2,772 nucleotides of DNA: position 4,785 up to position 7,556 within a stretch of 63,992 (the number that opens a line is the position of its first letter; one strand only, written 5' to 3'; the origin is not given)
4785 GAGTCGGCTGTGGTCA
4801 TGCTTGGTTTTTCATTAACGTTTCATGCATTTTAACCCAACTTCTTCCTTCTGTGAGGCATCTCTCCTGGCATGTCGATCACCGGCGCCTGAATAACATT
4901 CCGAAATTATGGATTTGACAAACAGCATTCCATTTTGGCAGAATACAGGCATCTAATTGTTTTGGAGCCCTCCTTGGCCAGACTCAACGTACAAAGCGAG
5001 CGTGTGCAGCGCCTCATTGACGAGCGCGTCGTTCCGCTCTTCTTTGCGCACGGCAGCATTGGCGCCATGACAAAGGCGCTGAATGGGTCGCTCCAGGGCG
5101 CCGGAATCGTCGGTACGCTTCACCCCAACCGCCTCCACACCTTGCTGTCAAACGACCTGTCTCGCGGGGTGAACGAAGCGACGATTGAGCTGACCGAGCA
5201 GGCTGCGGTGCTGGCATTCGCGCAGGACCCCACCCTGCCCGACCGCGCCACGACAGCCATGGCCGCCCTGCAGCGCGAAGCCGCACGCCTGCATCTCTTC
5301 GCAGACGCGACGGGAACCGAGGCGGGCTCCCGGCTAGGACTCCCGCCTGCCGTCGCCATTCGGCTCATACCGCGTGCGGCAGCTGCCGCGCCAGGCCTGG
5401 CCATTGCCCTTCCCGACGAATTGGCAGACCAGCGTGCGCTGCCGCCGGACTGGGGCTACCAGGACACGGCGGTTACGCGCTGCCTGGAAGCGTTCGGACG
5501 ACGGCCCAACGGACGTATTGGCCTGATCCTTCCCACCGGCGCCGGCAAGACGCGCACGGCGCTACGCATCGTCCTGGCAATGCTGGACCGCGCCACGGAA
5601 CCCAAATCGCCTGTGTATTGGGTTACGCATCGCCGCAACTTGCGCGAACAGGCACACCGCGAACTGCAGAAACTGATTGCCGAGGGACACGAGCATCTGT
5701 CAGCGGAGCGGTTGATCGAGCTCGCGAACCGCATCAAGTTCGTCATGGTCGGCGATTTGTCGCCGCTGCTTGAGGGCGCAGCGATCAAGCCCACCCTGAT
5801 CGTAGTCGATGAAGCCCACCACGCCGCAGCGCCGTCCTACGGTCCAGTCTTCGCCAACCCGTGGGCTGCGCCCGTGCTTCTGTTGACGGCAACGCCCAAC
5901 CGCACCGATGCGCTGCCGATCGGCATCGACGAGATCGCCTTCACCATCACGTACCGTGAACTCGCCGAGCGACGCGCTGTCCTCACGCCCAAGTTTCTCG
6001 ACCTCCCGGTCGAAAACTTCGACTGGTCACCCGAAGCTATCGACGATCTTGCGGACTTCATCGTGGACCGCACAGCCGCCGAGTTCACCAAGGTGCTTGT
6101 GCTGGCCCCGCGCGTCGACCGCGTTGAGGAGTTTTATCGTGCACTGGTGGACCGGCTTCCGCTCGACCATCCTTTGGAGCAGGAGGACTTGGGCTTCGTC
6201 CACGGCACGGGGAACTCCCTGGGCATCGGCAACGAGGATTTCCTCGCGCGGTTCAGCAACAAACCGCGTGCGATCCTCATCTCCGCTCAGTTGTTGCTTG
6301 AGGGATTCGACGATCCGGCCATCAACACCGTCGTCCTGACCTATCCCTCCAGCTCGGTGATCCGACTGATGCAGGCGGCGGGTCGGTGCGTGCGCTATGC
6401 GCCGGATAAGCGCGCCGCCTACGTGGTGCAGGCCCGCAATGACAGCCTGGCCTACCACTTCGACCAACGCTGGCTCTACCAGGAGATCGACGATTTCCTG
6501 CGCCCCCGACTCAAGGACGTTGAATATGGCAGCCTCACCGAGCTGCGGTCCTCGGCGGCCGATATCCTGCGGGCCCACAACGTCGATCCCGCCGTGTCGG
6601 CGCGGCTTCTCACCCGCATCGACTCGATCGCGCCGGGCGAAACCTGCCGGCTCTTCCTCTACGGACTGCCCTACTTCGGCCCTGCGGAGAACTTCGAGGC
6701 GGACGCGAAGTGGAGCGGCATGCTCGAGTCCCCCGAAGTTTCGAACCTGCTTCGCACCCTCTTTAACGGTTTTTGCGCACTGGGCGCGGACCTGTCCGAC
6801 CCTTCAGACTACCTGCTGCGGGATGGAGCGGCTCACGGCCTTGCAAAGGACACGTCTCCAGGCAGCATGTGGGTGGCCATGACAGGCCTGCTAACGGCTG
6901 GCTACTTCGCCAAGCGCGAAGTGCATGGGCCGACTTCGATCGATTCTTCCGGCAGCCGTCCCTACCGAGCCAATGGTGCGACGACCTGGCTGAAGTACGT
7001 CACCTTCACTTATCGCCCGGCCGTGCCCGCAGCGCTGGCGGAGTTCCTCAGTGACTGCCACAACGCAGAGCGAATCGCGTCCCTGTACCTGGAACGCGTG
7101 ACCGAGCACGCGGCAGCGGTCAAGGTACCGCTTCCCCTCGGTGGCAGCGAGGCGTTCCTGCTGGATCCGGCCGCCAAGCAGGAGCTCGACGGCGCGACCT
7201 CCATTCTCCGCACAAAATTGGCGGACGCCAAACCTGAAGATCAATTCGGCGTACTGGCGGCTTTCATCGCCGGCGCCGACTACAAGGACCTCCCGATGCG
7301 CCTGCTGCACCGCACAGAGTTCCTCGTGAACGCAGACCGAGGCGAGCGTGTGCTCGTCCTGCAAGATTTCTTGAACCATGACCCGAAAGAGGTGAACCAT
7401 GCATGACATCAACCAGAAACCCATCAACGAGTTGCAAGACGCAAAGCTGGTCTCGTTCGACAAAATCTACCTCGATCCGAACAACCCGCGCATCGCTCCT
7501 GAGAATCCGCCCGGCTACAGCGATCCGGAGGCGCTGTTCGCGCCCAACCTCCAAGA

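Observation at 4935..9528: Helicase / ParB-fold / HARE-HTH-Mrr operon converging on a restriction-less dnd operon: candidate new PT-linked restriction system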

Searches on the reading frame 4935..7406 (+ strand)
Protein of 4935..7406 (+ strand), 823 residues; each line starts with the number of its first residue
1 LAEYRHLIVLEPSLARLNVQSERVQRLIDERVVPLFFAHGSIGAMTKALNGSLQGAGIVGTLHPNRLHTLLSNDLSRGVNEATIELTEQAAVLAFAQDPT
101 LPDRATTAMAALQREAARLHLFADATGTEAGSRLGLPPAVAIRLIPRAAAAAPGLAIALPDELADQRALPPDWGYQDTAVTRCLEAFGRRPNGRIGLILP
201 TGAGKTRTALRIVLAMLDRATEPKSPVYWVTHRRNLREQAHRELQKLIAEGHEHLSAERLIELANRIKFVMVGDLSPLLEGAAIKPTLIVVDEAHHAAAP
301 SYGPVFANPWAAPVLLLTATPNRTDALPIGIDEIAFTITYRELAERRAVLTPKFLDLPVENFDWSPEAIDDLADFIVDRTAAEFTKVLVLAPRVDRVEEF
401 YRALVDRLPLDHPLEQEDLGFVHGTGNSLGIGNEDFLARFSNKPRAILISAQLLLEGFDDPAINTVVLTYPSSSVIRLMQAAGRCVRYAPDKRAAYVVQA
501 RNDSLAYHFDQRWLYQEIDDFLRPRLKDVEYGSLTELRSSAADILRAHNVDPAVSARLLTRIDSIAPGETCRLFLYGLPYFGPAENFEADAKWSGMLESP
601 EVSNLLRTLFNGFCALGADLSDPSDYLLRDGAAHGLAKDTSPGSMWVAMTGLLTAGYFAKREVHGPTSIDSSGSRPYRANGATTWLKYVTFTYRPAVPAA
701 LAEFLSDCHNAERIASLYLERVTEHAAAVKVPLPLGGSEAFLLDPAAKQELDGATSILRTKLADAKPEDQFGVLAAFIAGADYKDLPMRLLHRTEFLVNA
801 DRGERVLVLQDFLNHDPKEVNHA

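Call 3: search_protein_families(library=pfam, proteins=[window:4935-7406:+], max_evalue=0.01)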
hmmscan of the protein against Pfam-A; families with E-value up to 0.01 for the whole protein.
window:4935-7406:+ (823 aa): 3 families
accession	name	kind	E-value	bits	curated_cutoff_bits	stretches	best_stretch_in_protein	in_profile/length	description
PF04851.21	ResIII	-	7.1e-18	65.5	22.5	1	175-323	7-164/164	Type III restriction enzyme, res subunit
PF00270.35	DEAD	-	5.6e-08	33.1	26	1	197-323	19-162/167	DEAD/DEAH box helicase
PF00271.37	Helicase_C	-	1.7e-07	31.9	23.5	1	370-488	4-109/110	Helicase conserved C-terminal domain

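Call 4: search_protein_families(library=padloc, proteins=[window:4935-7406:+], max_evalue=0.01)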
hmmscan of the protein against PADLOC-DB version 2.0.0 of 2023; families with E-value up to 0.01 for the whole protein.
window:4935-7406:+ (823 aa): 21 families
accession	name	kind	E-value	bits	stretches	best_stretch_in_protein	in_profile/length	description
PDLC02707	PbeA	-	4.3e-10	36.8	1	433-498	562-627/672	PbeA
PDLC03659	mREase_IV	-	2e-09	33.9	1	194-329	241-379/945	Type IV methyl-directed restriction enzyme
PDLC02703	PbeA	-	1.4e-08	31.8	2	165-220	242-289/626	PbeA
PDLC02704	PbeA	-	1.1e-07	28.7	0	435-498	578-641/682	PbeA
PDLC03658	mREase_IV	-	1.5e-07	27.5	2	288-340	338-389/953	Type IV methyl-directed restriction enzyme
PDLC01252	Cas3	-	6.7e-07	27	1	282-514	109-314/324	CAS-I; effector_G3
PDLC03049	REase_I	-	6.5e-06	22.4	1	175-268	171-260/807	Type I restriction enzyme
PDLC01765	Cas3c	-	7.8e-06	23.1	0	182-248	173-237/612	-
PDLC03597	REase_MTase_IIG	-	1.5e-05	20.8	1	447-498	554-605/1646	Type IIG restriction enzyme-methyltransferase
PDLC01770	Cas3g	-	1.8e-05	21.5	0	359-504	227-357/733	-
PDLC01439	typeIV_DinG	-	4.6e-05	20.3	0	365-460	390-469/575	CAS-IV-A; associated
PDLC03051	REase_MTase_I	-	7.8e-05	17.9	1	435-498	545-610/1591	Type I restriction enzyme-methyltransferase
PDLC00938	Cas3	-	8.8e-05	19.9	0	279-499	118-333/358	CRISPR-associated helicase Cas3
PDLC03047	REase_I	-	0.00057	15.7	0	175-322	347-492/1107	Type I restriction enzyme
PDLC01766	Cas3c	-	0.0014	14.9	0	437-506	796-862/1009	-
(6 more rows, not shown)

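Call 5: search_protein_families(library=ncbifam, proteins=[window:4935-7406:+], max_evalue=0.01)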
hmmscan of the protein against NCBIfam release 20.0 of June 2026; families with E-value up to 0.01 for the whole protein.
window:4935-7406:+ (823 aa): 8 families
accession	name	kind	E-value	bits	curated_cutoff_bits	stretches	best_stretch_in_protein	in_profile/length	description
NF053632.1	heli_RadD_YejH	equivalog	5e-12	44.9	720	2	175-306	6-132/573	DNA repair helicase RadD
NF046051.1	restrict_EcoAI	equivalog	2.2e-09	36.3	550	1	175-325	161-317/768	EcoAI/FtnUII family type I restriction enzme subunit R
TIGR04095.1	dnd_restrict_1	equivalog_domain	4.9e-08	32.4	600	0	434-498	329-393/451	DNA phosphorothioation system restriction enzyme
TIGR02621.3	cas3_GSU0051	exception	9.9e-08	31.2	400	1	311-540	202-424/854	type I-G CRISPR-associated helicase/endonuclease Cas3g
TIGR00348.1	hsdR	subfamily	2.6e-06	26.2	284.55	0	434-498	586-652/674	HsdR family type I site-specific deoxyribonuclease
NF010337.0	PRK13766.1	equivalog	9.1e-05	20.7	610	1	435-502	415-482/781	Hef nuclease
TIGR01587.1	cas3_core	equivalog_domain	0.00033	19.9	102.45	0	279-499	118-333/358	CRISPR-associated helicase Cas3'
NF008521.0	PRK11448.1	equivalog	0.0063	14.6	729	0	175-251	417-490/1123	type I restriction-modification system endonuclease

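Call 6: search_protein_families(library=phrogs, proteins=[window:4935-7406:+], max_evalue=0.01)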
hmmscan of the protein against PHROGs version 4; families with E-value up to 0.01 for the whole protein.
window:4935-7406:+ (823 aa): 6 families
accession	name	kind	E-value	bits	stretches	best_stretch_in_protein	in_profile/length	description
phrog_16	-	DNA, RNA and nucleotide metabolism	4.3e-45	155.3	1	175-517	276-621/986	DNA helicase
phrog_16694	-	unknown function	8.4e-06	25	1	175-250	278-350/1010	-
phrog_3830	-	unknown function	4.2e-05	22.9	0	434-502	627-695/1032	-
phrog_9690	-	DNA, RNA and nucleotide metabolism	0.00012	22.2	1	386-499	161-267/306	DNA helicase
phrog_62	-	DNA, RNA and nucleotide metabolism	0.00072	18.1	1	174-321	699-849/1881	DNA helicase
phrog_2488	-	DNA, RNA and nucleotide metabolism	0.0084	15.9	0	470-504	525-559/579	DNA helicase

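Call 30: find_homologous_proteins(query=window:4935-7406:+, max_evalue=0.00001)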
Query window:4935-7406:+ (823 aa): 434 proteins with E <= 0.00001 among 8000 candidates; the best 120 are listed.
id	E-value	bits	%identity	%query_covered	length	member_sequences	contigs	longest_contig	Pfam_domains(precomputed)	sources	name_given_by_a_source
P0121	0.0e+0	1773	97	98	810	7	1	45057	PF00270.36,PF00271.38,PF04851.22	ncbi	-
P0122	0.0e+0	1763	97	98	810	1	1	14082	PF00270.36,PF00271.38,PF04851.22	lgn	-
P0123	0.0e+0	1684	93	98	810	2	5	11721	PF00270.36,PF00271.38,PF04851.22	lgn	-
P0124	0.0e+0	1612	88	98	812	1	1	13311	PF00270.36,PF00271.38,PF04851.22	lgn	-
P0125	0.0e+0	1561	85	98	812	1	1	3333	PF00270.36,PF00271.38,PF04851.22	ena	-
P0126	0.0e+0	1540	86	97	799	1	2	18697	PF00270.36,PF00271.38,PF04851.22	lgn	-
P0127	0.0e+0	1518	84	98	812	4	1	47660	PF00270.36,PF00271.38,PF04851.22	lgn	-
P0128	0.0e+0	1463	80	98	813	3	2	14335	PF00270.36,PF00271.38,PF04851.22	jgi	jgi:superfamily II DNA or RNA helicase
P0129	0.0e+0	1447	78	98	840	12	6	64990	PF00270.36,PF00271.38,PF04851.22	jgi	jgi:superfamily II DNA or RNA helicase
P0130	0.0e+0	1422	77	98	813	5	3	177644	PF00270.36,PF00271.38,PF04851.22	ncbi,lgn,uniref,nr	ncbi:DEAD/DEAH box helicase family protein [Rhodoferax sp.]|uniref:DEAD/DEAH box helicase n=1 Tax=Rh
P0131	0.0e+0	1399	78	97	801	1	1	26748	PF00270.36,PF00271.38,PF04851.22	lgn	-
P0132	0.0e+0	1392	77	97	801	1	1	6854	PF00270.36,PF00271.38,PF04851.22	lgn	-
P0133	0.0e+0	1392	77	97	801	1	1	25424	PF00270.36,PF00271.38,PF04851.22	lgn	-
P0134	0.0e+0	1376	75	97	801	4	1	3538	PF00270.36,PF00271.38,PF04851.22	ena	-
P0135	0.0e+0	1349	75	97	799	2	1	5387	PF00270.36,PF00271.38,PF04851.22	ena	-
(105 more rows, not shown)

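Call 35: search_solved_structures(query=A2, max_evalue=0.01)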
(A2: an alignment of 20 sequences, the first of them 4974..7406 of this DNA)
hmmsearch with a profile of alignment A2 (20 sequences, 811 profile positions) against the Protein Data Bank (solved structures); distinct sequences matched with E-value up to 0.01: 28.
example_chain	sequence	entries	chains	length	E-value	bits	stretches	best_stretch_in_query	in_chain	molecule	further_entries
6jde_B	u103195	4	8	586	1.7e-16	62.9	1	162-487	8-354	Putative DNA repair helicase RadD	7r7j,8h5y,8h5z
7clg_A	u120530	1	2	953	1.7e-16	62.9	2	168-349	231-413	Putative helicase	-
6p66_A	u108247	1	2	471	2.1e-08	36.1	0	183-313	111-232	DNA repair protein RAD25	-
2fwr_A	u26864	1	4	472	2.1e-08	36.1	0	183-313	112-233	DNA repair protein RAD25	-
1wp9_A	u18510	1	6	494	4.1e-08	35.1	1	425-499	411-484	ATP-dependent RNA helicase, putative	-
4xqk_A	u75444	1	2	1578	4.8e-08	34.9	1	431-487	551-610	LlaBIII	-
5ffj_A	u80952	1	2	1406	9.8e-08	33.9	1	431-487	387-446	Endonuclease and methylase LlaGI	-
6p4f_A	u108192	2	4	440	1.4e-06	30.1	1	183-331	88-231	DNA-dependent ATPase XPBII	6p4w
5tnu_A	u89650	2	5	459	1.6e-06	29.9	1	183-331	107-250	DNA-dependent ATPase XPBII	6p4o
3h1t_A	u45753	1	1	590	2.5e-06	29.2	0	113-313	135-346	Type I site-specific restriction-modification system, R (Restriction) subunit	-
9el5_A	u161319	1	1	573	0.00017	23.2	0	185-309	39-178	Fanconi anemia group M protein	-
9tel_A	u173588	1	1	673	0.0006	21.4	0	183-293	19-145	RNA helicase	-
5jb2_A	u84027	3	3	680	0.00061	21.3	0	183-293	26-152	LGP2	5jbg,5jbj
5jaj_A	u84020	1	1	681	0.00061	21.3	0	183-293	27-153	LGP2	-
3b6e_A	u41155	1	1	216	0.00062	21.3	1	181-241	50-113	Interferon-induced helicase C domain-containing protein 1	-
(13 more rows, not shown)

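Call 50: predict_structure(alignment_id=A2)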
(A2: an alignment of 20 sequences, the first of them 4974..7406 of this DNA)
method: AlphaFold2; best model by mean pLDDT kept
length: 810 residues; sequences in the alignment: 20
mean_pLDDT: 76.7   pTM: 0.39
mean pLDDT of the five models: 76.7, 71.9, 70.1, 69.8, 68.2
residues with pLDDT >= 90: 150; 70-90: 460; 50-70: 124; < 50: 76
segments of 3 or more residues with pLDDT < 50: 134-156, 307-316, 488-507, 655-661, 664-667, 801-810
pLDDT, mean of each block of 10 residues (from residue 1): 75 90 89 92 87 86 79 92 89 87 75 70 83 46 30 46 76 78 65 85 87 87 79 79 83 87 76 85 61 66 63 45 54 60 78 88 89 87 88 89 89 81 82 81 65 76 58 69 71 38 41 74 86 90 89 75 83 81 83 77 73 86 86 90 80 48 52 83 81 91 83 90 90 91 90 89 88 87 81 75 33
secondary structure, 60 per line:
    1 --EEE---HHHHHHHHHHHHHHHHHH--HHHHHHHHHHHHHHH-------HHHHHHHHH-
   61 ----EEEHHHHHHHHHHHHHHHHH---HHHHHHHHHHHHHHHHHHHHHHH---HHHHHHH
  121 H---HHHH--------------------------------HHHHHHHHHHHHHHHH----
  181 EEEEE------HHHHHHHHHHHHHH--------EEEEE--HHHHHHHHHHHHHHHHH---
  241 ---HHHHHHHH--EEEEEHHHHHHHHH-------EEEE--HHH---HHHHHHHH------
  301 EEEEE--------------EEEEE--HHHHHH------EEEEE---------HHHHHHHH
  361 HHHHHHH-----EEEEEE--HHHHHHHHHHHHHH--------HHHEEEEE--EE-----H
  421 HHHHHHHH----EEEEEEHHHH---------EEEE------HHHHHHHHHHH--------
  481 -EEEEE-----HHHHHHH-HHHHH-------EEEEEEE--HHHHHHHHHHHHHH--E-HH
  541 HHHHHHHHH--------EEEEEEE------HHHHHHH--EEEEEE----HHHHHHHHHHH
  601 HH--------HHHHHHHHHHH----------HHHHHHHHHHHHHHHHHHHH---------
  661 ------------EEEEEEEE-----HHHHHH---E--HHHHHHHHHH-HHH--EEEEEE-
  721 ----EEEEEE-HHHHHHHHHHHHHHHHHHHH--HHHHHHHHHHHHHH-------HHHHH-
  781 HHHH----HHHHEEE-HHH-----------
elements in order (helices of 4 or more, strands of 3 or more residues): E3-5 H9-26 H29-43 H51-59 E65-67 H68-84 H88-110 H114-121 H125-128 H161-176 E181-185 H192-205 E214-218 H221-237 H244-251 E254-258 H259-267 E275-278 H287-294 E301-305 E320-324 H327-332 E339-343 H353-367 E373-378 H381-394 E406-410 H420-428 E433-438 H439-442 E452-455 H462-472 E482-486 H492-498 H500-504 E512-518 H521-534 H539-549 E558-564 H571-577 E580-585 H590-602 H611-621 H632-651 E673-680 H686-691 H698-707 E714-719 E725-730 H732-751 H754-767 H775-779 H781-784 H789-792 E793-795

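Call 52: fold_search(model_id=the predicted structure, library=pdb)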
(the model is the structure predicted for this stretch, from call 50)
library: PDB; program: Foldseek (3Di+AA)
matches with E <= 10: 1393; with E <= 0.001: 644
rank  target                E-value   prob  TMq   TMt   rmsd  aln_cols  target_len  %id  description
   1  8h5y_B                1.8e-15  1.00  0.30  0.41   6.4       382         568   21  Crystal structure of RadD- ADP complex (released 2023-10-18)
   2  7r7j_B                3.8e-15  1.00  0.30  0.40   7.1       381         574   22  Crystal structure of RadD with ADP (released 2022-04-13)
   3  7r7j_A                6.9e-15  1.00  0.31  0.43   6.2       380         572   21  Crystal structure of RadD with ADP (released 2022-04-13)
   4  6jde_B                1.1e-14  1.00  0.28  0.39   7.1       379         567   20  crystal structure of a DNA repair protein (released 2019-06-26)
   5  6jde_A                3.3e-14  1.00  0.29  0.41   6.4       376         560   22  crystal structure of a DNA repair protein (released 2019-06-26)
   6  8h5y_A                3.9e-14  1.00  0.29  0.40   6.0       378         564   22  Crystal structure of RadD- ADP complex (released 2023-10-18)
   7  8h5z_B                4.1e-14  1.00  0.29  0.40   6.7       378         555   22  Crystal structure of RadD/ATP analogue complex (released 2023-10-18)
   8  8h5z_A                7.8e-14  1.00  0.30  0.41   6.3       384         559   22  Crystal structure of RadD/ATP analogue complex (released 2023-10-18)
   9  4xqk_A                1.7e-10  1.00  0.30  0.17   7.8       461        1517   16  ATP-dependent Type ISP restriction-modification enzyme LlaBIII bound to DNA (released 2015-09-16)
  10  4xqk_B                1.9e-10  1.00  0.30  0.17   8.9       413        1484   15  ATP-dependent Type ISP restriction-modification enzyme LlaBIII bound to DNA (released 2015-09-16)
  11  5tnu_A                2.9e-10  1.00  0.16  0.28  17.6       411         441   19  S. tokodaii XPB II crystal structure at 3.0 Angstrom resolution (released 2017-11-01)
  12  4bec_B                5.2e-10  1.00  0.29  0.28  14.3       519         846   14  MUTANT (K220A) OF THE HSDR SUBUNIT OF THE ECOR124I RESTRICTION ENZYME IN COMPLEX WITH ATP (released 2014-03-26)
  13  5e3h_A                8.0e-10  1.00  0.29  0.36  15.4       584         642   16  Structural Basis for RNA Recognition and Activation of RIG-I (released 2015-11-18)
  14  9ku4_B                1.0e-09  1.00  0.29  0.34  17.4       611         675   16  Cryo-EM structure of E373A mutant RIG-I with 5'p-RNA (released 2025-12-03)
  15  6p4o_C                1.1e-09  1.00  0.24  0.39  10.1       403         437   18  Complex of XPB helicase with Bax1 endonuclease from Sulfurisphaera tokodaii at 3.15 Angstroms resolution (released 2020-06-03)
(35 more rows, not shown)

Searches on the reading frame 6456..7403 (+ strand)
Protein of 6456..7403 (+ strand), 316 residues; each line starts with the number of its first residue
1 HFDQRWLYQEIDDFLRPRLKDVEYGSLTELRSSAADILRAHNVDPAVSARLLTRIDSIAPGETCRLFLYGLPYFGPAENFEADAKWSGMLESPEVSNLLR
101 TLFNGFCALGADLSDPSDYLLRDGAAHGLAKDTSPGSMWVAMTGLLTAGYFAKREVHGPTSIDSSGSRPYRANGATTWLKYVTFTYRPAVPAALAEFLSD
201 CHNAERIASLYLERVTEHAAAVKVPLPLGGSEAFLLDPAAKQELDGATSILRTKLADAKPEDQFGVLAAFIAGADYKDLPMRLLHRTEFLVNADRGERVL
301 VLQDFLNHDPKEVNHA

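Call 56: search_solved_structures(query=A3, max_evalue=10)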
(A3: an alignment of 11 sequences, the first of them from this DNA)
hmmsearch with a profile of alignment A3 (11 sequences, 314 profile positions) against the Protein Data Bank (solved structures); distinct sequences matched with E-value up to 10: 2.
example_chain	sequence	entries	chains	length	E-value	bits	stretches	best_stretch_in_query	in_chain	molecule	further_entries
9qi9_A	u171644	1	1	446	0.68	12.3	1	152-211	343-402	Styrene monooxygenase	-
8eov_A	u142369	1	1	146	5.1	9.4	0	28-68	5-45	C2HR1_4r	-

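Call 57: search_protein_families(library=pfam, proteins=[window:6456-7403:+], max_evalue=10)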
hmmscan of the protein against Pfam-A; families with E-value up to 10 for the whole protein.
seq(316 aa): 0 families
